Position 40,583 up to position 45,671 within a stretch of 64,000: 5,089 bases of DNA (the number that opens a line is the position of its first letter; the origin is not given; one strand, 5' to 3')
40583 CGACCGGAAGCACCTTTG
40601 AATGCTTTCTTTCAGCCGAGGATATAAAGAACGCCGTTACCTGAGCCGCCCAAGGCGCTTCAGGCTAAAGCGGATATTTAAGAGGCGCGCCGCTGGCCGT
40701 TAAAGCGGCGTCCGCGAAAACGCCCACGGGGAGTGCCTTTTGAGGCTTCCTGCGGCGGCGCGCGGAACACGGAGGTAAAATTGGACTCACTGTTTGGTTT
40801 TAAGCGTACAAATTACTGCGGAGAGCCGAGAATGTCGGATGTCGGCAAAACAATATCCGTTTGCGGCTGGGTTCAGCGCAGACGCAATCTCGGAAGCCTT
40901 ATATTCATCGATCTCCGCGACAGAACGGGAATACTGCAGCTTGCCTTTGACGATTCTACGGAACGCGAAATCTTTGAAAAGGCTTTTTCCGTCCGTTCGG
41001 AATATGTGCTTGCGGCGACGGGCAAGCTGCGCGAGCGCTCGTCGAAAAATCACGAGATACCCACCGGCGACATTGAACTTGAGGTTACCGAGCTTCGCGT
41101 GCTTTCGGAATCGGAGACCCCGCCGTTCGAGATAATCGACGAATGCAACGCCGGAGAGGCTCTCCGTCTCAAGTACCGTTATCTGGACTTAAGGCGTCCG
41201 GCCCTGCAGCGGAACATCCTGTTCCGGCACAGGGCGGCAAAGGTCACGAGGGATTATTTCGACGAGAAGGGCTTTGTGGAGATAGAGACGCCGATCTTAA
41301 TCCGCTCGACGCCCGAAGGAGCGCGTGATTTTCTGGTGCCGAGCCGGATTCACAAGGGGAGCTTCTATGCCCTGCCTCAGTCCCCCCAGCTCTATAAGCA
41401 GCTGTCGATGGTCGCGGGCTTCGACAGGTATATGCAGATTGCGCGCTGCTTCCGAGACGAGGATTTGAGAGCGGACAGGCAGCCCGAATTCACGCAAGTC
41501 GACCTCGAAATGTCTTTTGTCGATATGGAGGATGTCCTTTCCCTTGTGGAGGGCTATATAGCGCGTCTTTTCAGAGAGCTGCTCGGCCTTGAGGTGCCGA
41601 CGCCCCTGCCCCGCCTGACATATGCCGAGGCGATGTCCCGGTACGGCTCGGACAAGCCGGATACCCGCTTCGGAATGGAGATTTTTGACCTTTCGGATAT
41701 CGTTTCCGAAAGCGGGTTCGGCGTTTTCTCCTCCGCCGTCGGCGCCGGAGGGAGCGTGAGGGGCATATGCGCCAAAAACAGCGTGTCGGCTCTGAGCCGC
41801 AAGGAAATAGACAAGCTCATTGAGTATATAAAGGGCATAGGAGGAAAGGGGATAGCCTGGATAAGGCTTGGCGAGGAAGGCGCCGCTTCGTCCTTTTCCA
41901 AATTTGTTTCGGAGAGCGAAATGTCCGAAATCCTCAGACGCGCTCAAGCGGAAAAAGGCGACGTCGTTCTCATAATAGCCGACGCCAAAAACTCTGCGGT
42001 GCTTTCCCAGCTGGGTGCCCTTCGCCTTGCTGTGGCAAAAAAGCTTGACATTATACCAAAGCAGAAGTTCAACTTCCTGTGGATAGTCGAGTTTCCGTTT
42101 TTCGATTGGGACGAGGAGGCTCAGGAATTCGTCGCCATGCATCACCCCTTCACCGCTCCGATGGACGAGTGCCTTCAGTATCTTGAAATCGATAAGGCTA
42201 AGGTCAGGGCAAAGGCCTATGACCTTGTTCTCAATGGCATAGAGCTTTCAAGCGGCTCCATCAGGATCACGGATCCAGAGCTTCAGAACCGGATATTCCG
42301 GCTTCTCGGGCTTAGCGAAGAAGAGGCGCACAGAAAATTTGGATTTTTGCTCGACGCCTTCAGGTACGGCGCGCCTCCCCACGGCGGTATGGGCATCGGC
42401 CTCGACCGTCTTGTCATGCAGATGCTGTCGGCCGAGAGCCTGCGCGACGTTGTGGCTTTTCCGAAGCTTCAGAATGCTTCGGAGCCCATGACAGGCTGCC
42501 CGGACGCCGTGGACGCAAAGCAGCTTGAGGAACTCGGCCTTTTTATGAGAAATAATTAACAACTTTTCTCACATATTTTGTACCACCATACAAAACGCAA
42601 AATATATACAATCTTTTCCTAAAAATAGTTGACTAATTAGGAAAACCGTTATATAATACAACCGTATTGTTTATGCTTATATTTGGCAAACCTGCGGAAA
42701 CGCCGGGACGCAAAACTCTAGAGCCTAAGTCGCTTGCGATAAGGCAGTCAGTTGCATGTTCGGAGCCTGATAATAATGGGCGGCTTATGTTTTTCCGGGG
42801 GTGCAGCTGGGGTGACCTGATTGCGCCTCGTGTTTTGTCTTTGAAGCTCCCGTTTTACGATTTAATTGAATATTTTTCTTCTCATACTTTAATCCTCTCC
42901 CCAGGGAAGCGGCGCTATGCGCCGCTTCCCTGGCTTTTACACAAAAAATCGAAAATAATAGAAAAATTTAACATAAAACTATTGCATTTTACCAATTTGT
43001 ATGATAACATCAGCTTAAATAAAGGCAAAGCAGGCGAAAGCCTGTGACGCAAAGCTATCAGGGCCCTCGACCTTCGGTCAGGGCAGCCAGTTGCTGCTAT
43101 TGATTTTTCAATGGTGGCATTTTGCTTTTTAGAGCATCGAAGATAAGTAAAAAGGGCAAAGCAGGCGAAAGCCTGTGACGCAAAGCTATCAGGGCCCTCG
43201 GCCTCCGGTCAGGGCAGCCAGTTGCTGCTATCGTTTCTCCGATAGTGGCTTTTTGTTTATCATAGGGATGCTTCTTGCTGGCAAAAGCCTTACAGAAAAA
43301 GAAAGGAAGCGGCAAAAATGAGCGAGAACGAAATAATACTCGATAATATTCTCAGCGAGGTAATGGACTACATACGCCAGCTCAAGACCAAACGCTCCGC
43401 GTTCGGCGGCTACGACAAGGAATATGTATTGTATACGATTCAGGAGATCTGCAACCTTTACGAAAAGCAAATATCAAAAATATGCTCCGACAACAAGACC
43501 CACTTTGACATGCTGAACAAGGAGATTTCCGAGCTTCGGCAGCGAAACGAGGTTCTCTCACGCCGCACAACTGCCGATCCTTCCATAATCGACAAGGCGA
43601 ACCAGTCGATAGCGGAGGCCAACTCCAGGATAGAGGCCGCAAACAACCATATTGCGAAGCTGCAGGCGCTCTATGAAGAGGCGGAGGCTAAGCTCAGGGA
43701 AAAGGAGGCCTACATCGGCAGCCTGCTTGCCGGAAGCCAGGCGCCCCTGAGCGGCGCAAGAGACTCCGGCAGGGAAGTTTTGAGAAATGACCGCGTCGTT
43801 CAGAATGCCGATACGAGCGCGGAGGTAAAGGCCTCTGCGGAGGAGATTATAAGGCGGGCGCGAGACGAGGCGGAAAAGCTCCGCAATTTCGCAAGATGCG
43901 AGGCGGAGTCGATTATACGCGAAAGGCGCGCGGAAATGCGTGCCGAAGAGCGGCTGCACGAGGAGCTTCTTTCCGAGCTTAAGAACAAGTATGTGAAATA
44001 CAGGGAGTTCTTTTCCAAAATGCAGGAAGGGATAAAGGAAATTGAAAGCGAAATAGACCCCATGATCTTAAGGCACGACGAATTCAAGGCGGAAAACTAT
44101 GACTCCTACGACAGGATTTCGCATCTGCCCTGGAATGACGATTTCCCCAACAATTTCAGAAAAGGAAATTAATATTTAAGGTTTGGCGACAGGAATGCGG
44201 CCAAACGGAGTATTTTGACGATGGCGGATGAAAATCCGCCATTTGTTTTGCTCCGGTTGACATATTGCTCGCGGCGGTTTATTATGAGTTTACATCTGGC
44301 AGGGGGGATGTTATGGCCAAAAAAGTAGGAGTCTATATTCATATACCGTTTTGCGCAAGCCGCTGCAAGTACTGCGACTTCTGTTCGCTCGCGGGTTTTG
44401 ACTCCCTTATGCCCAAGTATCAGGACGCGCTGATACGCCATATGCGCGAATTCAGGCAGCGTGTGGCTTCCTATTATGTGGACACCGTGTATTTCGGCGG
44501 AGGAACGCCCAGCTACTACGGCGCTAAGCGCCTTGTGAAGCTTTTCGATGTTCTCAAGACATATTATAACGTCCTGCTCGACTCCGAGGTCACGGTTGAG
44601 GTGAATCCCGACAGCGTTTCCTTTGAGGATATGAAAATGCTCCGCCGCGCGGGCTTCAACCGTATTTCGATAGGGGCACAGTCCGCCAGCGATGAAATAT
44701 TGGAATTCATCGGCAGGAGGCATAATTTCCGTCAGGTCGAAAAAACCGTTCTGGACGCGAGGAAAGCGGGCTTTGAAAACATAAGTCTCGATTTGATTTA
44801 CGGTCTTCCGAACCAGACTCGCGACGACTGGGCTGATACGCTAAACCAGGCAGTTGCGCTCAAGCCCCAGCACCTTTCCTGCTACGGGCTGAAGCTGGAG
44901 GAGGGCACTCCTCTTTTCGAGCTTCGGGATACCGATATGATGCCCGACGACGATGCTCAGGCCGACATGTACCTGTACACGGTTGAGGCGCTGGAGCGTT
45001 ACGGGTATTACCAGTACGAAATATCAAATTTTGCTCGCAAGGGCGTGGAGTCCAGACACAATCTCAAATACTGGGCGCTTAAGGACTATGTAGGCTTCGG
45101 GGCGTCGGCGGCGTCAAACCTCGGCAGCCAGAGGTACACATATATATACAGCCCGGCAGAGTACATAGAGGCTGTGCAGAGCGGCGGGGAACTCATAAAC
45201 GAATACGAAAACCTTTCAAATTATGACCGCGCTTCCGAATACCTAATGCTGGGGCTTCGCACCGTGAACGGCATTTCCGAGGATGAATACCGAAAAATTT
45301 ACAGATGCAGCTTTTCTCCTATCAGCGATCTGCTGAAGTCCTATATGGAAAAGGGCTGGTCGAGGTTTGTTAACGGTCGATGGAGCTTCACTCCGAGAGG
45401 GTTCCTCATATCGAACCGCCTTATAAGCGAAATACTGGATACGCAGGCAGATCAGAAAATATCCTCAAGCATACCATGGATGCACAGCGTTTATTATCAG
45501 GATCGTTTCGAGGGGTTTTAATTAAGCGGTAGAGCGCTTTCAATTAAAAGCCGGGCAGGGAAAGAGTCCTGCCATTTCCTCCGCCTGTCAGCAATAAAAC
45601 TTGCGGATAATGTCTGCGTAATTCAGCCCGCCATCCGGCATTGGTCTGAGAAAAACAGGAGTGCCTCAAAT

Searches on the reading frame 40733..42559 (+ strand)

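Call 76: search_protein_families(library=pfam, proteins=[window:40733-42559:+], max_evalue=0.001)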
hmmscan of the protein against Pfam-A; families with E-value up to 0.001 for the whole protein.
window:40733-42559:+ (608 aa): 4 families
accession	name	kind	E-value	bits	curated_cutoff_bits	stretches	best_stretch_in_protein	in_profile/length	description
PF00152.25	tRNA-synt_2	-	1.7e-122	408.7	25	1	142-579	2-307/308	tRNA synthetases class II (D, K and N)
PF02938.19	GAD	-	1.1e-21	77.3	23.4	1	332-422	1-91/95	GAD domain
PF01336.31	tRNA_anti-codon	-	2.8e-16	59.7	27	1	41-124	1-75/75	OB-fold nucleic acid binding domain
PF01409.25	tRNA-synt_2d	-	0.00011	22.2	19.8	0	232-287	104-157/246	tRNA synthetases class II core domain (F)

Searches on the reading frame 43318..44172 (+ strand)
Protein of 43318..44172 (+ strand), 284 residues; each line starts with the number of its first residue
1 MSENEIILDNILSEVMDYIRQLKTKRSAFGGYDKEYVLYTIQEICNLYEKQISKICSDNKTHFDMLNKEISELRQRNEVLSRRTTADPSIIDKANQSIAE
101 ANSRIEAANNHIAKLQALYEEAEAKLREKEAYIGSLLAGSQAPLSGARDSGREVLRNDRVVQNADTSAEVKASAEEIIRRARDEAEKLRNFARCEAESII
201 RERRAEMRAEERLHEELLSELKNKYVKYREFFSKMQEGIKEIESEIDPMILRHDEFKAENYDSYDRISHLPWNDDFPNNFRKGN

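Call 76: search_protein_families(library=pfam, proteins=[window:43318-44172:+], max_evalue=0.001)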
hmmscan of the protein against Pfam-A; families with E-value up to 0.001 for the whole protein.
window:43318-44172:+ (284 aa): 3 families
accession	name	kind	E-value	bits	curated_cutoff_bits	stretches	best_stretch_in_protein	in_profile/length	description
PF09311.16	Rab5-bind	-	0.00028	20.9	33.6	1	43-219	2-176/307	Rabaptin-like protein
PF12329.13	TMF_DNA_bd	-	0.00048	20.5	35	1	68-130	12-74/74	TATA element modulatory factor 1 DNA binding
PF06785.16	UPF0242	-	0.00072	20.1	33.5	0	58-136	101-176/194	Uncharacterised protein family (UPF0242) N-terminus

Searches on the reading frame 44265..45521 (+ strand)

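Call 76: search_protein_families(library=pfam, proteins=[window:44265-45521:+], max_evalue=0.001)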
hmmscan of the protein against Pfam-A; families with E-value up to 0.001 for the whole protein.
window:44265-45521:+ (418 aa): 2 families
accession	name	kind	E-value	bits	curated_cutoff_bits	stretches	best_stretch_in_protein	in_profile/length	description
PF04055.27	Radical_SAM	-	1.6e-29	103.6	29.5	1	24-195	1-165/166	Radical SAM superfamily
PF06969.22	HemN_C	-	1.5e-06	28.6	24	1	317-381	1-66/67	HemN C-terminal domain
